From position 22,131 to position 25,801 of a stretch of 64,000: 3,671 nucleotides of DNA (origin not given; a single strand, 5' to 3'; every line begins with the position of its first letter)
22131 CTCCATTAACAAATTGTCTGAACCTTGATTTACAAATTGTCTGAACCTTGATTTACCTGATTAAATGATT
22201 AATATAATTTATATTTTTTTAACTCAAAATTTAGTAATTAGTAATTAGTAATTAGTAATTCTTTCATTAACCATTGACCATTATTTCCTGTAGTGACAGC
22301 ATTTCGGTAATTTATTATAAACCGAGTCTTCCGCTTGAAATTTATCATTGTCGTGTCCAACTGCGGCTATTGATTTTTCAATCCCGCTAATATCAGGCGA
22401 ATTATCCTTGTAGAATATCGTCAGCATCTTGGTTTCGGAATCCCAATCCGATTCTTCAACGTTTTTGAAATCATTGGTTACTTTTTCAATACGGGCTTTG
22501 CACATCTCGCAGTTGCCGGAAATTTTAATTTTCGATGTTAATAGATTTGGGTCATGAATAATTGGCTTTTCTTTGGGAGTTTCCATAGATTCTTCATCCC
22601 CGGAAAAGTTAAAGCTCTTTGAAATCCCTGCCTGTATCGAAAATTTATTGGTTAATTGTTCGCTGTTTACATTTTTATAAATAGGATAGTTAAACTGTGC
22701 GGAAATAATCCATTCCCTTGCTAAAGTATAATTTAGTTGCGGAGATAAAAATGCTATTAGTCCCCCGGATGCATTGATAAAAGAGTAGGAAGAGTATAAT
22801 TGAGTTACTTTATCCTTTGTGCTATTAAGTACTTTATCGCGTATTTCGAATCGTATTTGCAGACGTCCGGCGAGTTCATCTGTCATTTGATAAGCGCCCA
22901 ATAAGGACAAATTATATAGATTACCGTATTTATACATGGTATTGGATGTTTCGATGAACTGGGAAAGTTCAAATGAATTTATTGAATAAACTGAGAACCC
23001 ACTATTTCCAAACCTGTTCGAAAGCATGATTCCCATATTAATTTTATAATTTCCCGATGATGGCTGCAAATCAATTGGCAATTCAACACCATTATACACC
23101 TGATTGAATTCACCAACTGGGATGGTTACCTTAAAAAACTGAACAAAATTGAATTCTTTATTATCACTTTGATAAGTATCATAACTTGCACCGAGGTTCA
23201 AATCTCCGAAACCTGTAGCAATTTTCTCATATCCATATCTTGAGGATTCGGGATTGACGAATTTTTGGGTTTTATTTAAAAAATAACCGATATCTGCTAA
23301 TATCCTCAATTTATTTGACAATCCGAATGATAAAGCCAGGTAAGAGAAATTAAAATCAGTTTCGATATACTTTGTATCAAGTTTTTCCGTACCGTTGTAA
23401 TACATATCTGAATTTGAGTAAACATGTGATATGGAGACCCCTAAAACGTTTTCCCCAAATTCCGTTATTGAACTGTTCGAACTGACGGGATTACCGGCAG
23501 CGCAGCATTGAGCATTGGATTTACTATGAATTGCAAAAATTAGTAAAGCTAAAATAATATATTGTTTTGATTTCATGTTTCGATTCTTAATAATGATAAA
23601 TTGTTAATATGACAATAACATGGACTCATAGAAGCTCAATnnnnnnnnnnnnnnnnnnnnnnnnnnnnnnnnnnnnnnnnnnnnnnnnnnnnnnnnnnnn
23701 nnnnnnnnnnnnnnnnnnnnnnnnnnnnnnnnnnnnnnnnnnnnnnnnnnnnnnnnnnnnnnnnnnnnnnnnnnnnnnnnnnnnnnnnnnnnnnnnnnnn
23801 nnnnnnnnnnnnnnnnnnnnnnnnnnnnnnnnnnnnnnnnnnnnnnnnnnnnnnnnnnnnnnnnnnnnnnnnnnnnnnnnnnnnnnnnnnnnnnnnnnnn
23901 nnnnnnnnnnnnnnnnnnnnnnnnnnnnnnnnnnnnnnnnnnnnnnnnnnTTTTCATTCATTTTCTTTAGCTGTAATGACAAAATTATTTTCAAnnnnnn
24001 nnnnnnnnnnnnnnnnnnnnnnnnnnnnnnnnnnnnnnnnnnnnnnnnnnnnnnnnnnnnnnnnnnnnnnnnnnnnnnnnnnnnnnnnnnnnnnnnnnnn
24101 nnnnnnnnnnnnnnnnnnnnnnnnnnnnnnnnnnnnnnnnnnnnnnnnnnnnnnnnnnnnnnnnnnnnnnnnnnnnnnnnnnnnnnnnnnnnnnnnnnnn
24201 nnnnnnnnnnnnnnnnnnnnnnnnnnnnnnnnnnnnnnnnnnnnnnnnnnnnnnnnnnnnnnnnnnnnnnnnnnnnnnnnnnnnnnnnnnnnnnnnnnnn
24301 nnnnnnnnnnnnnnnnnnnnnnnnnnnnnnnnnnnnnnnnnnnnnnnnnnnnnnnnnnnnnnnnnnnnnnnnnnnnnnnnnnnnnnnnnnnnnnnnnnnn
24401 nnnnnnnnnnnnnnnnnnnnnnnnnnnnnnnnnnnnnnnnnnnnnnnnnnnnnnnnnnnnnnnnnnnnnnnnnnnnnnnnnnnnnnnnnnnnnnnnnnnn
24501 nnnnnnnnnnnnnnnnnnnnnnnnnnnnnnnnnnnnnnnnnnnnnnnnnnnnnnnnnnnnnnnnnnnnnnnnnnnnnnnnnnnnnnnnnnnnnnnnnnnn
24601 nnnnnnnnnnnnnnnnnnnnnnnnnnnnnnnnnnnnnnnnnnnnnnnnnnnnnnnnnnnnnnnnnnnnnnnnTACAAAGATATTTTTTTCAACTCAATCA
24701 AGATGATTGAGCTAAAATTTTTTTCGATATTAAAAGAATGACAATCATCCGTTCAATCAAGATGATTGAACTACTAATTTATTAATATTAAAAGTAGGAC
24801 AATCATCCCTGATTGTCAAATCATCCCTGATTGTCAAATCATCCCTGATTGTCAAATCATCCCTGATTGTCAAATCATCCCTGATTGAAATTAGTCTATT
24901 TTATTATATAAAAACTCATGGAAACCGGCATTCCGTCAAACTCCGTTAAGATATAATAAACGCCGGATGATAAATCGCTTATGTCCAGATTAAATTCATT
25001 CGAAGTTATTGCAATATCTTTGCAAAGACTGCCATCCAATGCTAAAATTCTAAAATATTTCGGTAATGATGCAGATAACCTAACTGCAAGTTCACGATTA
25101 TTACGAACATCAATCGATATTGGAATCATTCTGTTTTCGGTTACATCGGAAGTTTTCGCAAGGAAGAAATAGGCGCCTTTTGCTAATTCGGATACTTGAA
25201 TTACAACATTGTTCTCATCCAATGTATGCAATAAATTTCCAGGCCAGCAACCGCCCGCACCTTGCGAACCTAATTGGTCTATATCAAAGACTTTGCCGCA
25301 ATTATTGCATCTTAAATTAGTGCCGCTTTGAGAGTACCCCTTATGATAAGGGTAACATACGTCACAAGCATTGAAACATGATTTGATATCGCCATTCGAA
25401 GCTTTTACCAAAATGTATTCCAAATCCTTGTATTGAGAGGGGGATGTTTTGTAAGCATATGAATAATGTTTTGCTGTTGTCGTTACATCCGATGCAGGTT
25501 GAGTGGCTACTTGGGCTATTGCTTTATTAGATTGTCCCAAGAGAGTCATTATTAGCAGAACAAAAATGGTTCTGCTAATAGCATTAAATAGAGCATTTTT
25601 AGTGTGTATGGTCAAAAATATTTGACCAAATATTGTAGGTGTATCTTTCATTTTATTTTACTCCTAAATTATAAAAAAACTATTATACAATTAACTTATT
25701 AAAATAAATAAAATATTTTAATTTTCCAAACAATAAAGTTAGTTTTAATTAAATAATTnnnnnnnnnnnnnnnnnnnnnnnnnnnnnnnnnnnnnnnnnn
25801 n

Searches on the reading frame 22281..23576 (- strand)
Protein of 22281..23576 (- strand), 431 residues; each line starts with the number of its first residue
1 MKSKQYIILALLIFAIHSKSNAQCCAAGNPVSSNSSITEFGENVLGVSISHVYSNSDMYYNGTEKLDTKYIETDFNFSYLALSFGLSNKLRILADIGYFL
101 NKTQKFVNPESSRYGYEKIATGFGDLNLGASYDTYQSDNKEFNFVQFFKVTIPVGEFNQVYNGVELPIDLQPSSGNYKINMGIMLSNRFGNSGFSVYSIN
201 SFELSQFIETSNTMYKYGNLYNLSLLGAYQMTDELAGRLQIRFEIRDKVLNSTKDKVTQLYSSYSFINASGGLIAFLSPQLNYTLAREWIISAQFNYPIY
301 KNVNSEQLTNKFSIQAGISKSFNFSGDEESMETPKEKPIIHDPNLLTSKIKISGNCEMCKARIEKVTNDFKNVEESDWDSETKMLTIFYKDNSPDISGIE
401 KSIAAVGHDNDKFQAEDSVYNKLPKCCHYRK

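Call 28: search_protein_families(library=pfam, proteins=[window:22281-23576:-], max_evalue=0.0001)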
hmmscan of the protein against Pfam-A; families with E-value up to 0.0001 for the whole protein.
window:22281-23576:- (431 aa): 0 families

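Call 84: search_protein_families(library=ncbifam, proteins=[window:22281-23576:-], max_evalue=0.001)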
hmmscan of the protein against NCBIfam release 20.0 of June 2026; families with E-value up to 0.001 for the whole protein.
window:22281-23576:- (431 aa): 1 family
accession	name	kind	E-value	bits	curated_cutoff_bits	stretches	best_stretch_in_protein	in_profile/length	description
NF033556.1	MerTP_fusion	equivalog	0.00063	19.4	180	1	332-408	106-183/186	mercuric transport protein MerTP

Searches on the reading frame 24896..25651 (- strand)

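Call 29: search_protein_families(library=pfam, proteins=[window:24896-25651:-], max_evalue=0.0001)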
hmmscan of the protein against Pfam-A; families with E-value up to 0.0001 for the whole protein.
window:24896-25651:- (251 aa): 2 families
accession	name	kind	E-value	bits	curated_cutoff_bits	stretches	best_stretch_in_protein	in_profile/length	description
PF10080.14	FtrD-like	-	7.5e-20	71.4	26.3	1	64-163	8-101/101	Membrane iron-sulfur containing protein FtrD-like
PF18962.6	Por_Secre_tail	-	6.2e-06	26.9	27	0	200-235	24-61/75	Secretion system C-terminal sorting domain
